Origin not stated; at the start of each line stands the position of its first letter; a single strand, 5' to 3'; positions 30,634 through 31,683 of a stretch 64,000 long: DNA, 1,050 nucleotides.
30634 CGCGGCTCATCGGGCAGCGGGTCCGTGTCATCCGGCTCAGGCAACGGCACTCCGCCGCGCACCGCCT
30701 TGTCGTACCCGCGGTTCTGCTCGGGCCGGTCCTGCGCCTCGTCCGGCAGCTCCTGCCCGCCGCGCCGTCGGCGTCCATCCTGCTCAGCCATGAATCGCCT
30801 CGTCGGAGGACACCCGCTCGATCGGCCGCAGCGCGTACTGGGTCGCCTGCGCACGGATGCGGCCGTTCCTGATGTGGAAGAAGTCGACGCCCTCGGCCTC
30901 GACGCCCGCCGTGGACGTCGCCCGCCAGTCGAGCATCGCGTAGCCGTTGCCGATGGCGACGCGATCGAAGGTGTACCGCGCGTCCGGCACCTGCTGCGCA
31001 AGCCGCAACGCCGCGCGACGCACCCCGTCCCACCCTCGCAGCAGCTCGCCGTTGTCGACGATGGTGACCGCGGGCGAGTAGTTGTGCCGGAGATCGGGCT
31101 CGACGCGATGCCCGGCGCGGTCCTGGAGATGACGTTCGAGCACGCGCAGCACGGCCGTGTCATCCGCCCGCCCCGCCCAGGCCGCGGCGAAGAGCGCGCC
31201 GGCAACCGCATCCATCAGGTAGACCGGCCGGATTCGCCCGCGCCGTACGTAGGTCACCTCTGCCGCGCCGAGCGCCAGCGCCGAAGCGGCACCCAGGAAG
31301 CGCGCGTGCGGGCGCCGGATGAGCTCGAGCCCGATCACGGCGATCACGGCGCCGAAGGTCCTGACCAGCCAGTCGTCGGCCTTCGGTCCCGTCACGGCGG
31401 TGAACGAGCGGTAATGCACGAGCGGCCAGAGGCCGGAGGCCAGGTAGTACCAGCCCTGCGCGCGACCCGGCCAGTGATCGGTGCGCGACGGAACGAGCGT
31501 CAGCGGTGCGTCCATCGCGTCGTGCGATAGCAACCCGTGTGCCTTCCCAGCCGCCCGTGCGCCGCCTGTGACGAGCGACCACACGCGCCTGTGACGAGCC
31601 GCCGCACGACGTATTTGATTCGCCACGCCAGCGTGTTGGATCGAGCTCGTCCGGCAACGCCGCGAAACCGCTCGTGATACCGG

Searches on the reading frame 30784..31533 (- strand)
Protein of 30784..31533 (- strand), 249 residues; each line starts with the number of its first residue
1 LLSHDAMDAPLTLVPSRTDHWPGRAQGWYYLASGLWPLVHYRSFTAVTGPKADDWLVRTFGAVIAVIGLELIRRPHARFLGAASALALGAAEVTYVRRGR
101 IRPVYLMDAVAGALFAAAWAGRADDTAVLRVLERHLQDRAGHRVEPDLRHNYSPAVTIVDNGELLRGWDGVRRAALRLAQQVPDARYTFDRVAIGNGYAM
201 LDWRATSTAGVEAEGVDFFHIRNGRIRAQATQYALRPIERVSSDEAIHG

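Call 42: search_protein_families(library=pfam, proteins=[window:30784-31533:-], max_evalue=0.001)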
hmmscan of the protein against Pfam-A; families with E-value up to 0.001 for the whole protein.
window:30784-31533:- (249 aa): 2 families
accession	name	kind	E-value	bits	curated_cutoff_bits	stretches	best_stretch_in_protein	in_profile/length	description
PF12680.13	SnoaL_2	-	2.3e-09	38.2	27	1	147-227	15-100/102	SnoaL-like domain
PF07366.18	SnoaL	-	0.0003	21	28.4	0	129-232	8-116/126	SnoaL-like polyketide cyclase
